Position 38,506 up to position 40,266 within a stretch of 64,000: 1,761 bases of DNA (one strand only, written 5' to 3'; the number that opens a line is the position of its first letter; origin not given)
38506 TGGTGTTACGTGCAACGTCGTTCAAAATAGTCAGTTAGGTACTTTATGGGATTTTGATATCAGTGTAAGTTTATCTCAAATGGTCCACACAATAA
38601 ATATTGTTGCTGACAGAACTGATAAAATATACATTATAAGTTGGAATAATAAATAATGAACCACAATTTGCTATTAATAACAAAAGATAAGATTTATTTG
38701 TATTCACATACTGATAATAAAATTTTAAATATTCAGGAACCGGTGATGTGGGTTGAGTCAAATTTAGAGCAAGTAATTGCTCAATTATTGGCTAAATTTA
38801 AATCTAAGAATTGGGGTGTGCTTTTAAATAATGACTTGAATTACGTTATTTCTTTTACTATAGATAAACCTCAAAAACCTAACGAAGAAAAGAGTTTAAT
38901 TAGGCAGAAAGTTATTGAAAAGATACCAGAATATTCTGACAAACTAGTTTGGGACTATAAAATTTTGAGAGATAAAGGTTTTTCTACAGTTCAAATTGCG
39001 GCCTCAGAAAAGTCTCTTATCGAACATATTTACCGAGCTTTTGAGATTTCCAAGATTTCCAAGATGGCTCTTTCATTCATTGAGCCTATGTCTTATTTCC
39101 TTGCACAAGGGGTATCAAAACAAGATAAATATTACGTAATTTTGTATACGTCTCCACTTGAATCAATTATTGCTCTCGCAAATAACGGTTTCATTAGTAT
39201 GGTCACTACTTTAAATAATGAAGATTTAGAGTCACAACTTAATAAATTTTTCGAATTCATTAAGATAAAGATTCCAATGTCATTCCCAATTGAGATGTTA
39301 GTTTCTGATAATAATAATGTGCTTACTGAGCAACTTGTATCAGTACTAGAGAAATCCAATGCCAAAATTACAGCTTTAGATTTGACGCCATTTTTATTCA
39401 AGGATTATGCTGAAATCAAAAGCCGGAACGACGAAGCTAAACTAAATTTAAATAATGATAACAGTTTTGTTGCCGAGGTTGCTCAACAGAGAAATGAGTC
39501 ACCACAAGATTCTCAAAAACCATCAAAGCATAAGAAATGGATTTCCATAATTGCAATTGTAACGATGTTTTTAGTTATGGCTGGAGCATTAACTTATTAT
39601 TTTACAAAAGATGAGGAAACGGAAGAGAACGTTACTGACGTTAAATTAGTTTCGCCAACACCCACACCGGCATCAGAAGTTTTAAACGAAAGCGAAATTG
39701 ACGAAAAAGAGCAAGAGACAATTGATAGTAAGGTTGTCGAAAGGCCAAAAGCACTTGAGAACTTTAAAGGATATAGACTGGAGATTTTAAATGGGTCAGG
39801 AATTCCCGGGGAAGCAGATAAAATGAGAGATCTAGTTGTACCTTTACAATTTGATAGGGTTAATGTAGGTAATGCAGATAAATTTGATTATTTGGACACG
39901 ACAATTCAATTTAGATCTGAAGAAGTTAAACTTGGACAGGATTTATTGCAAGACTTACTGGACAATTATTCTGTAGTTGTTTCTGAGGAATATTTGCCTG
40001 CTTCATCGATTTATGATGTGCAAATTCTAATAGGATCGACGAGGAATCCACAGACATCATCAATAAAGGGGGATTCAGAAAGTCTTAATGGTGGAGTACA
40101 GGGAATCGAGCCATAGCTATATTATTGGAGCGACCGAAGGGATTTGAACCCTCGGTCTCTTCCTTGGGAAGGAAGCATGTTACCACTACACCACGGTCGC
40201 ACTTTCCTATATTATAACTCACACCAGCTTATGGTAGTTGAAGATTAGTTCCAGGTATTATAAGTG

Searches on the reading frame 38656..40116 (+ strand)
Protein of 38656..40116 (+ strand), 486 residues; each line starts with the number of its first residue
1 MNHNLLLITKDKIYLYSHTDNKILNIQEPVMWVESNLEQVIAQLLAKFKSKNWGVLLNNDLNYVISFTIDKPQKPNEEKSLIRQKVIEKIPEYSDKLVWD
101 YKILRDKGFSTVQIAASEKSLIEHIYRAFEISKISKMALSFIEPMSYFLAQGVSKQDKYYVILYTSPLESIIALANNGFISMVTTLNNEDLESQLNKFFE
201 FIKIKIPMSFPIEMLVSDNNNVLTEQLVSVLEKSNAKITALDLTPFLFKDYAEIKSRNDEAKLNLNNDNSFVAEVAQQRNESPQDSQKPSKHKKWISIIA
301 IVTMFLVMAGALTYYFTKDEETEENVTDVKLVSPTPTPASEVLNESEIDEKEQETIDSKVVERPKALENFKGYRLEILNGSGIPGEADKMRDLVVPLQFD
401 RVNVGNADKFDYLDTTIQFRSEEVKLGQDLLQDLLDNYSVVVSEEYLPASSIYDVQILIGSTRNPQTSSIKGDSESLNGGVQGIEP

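Call 14: search_protein_families(library=pfam, proteins=[window:38656-40116:+], max_evalue=0.001)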
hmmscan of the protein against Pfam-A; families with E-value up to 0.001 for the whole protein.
window:38656-40116:+ (486 aa): 1 family
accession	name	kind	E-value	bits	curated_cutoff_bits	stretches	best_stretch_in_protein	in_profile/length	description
PF13399.11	LytR_C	-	3e-06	28.5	22.2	1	373-461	2-84/86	LytR cell envelope-related transcriptional attenuator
